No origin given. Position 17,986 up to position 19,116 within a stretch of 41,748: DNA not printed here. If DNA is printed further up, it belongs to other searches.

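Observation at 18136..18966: HNH-type intein inserted in the E-x7-E catalytic motif of a phage glycosyltransferase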

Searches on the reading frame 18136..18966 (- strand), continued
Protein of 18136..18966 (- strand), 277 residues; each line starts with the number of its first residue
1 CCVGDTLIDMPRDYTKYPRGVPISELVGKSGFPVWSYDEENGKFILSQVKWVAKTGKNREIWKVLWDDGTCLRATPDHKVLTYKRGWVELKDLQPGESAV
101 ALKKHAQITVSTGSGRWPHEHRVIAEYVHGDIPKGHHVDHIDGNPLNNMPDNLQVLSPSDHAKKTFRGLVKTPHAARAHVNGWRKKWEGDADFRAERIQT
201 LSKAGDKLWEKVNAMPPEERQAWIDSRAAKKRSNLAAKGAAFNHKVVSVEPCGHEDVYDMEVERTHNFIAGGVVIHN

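Call 65: fold_search(model_id=the predicted structure, library=pdb)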
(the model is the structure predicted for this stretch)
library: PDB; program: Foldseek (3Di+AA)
matches with E <= 10: 154; with E <= 0.001: 55
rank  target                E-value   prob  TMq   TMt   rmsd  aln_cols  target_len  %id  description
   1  6frg                  2.4e-09  1.00  0.44  0.75   7.1       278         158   15  Crystal structure of G-1F mutant of Ssp DnaB Mini-Intein variant M86 (released 2019-01-30)
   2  4o1r                  2.8e-09  1.00  0.45  0.85   3.2       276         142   17  Crystal structure of NpuDnaB intein (released 2014-03-19)
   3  6frh_A                9.8e-09  1.00  0.45  0.75   6.9       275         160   15  Crystal structure of Ssp DnaB Mini-Intein variant M86 (released 2019-01-30)
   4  1mi8                  1.3e-08  1.00  0.43  0.83   6.3       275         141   14  2.0 Angstrom crystal structure of a DnaB intein from Synechocystis sp. PCC 6803 (released 2003-08-19)
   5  6frh_B                3.2e-08  1.00  0.43  0.77   7.7       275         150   16  Crystal structure of Ssp DnaB Mini-Intein variant M86 (released 2019-01-30)
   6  6fre                  8.5e-08  1.00  0.44  0.77   3.5       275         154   16  Crystal structure of G-1F/H73A mutant of Ssp DnaB Mini-Intein variant M86 (released 2019-01-30)
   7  3ifj_A                9.0e-08  1.00  0.42  0.80   8.0       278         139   14  Crystal structure of Mtu recA intein, splicing domain (released 2009-10-06)
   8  8ubs_A                2.5e-07  1.00  0.43  0.76   4.7       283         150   14  Crystal structure of NrdJ-1 split intein fusion (released 2024-10-09)
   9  2imz_A                5.2e-07  1.00  0.44  0.82   6.3       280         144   15  Crystal structure of Mtu recA intein splicing domain (released 2007-05-01)
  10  7cfv_MODEL_1_A        6.5e-07  1.00  0.43  0.82   4.7       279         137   17  Solution NMR structure of DnaX mini intein from Spirulina platensis (released 2020-12-23)
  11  2imz_B                6.5e-07  1.00  0.42  0.78   8.2       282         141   14  Crystal structure of Mtu recA intein splicing domain (released 2007-05-01)
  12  2in0                  8.7e-07  1.00  0.42  0.80   8.1       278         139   14  crystal structure of Mtu recA intein splicing domain (released 2007-05-01)
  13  3igd                  8.7e-07  1.00  0.41  0.79   8.1       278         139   14  Crystal structure of Mtu recA intein, splicing domain (released 2009-10-06)
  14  5i0a                  9.7e-07  1.00  0.42  0.78   8.0       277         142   14  RecA mini intein in complex with cisplatin (released 2016-09-21)
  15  2in8                  1.9e-06  1.00  0.40  0.76   8.3       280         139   14  crystal structure of Mtu recA intein, splicing domain (released 2007-05-01)
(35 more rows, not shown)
